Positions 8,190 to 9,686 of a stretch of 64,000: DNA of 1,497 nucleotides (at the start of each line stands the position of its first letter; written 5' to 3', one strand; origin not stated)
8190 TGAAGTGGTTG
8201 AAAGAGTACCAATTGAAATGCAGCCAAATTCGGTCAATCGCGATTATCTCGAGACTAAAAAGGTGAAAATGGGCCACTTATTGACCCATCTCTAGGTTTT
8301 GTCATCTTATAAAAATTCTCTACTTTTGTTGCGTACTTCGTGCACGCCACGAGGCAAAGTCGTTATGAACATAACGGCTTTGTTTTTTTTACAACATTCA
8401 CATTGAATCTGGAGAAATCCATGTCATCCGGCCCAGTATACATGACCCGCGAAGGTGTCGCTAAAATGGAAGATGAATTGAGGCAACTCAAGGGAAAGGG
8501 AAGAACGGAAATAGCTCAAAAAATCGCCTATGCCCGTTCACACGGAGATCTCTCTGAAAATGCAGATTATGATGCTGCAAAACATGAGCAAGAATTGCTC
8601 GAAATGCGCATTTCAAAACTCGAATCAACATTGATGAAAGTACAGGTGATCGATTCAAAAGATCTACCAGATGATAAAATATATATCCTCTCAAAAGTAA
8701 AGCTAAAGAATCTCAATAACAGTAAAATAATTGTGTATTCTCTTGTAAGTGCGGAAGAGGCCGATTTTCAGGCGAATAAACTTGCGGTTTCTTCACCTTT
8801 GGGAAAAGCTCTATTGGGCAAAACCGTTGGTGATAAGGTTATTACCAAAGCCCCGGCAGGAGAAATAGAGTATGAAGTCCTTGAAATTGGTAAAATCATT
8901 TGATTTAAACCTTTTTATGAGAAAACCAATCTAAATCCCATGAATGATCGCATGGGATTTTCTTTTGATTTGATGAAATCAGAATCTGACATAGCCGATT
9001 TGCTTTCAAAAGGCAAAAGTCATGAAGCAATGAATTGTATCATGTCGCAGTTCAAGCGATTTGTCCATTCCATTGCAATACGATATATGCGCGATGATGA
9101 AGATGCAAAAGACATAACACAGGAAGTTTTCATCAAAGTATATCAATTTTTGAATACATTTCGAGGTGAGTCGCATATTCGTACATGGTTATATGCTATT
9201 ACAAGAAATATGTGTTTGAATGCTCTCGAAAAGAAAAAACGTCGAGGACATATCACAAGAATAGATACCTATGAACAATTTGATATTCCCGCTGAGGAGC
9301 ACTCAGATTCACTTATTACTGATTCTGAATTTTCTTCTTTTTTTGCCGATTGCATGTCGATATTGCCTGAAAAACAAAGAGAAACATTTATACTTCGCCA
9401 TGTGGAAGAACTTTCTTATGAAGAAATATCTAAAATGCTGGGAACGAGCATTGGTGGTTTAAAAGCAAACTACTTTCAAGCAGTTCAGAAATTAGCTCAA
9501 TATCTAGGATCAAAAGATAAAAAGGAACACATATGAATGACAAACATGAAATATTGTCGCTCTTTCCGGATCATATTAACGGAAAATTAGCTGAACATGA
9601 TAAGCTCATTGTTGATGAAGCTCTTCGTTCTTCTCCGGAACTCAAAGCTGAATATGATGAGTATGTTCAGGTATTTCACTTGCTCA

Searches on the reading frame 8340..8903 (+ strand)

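Call 37: search_protein_families(library=pfam, proteins=[window:8340-8903:+], max_evalue=0.001)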
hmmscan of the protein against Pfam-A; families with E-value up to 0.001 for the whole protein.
window:8340-8903:+ (187 aa): 2 families
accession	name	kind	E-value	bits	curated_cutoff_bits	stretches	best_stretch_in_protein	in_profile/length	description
PF03449.20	GreA_GreB_N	-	6.4e-27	94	24.5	1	33-103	1-71/71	Transcription elongation factor, N-terminal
PF01272.25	GreA_GreB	-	1e-21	77.1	26.9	1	110-183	2-75/77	Transcription elongation factor, GreA/GreB, C-term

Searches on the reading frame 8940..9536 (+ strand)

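Call 37: search_protein_families(library=pfam, proteins=[window:8940-9536:+], max_evalue=0.001)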
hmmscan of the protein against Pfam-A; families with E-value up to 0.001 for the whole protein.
window:8940-9536:+ (198 aa): 3 families
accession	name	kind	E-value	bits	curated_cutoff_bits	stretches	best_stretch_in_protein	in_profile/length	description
PF04542.20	Sigma70_r2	-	1.2e-17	63.9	24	1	36-102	3-71/71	Sigma-70 region 2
PF08281.18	Sigma70_r4_2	-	7.2e-14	51.6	25.7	1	137-185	6-54/54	Sigma-70, region 4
PF04545.22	Sigma70_r4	-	5.1e-08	32.7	24.1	1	138-185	1-48/50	Sigma-70, region 4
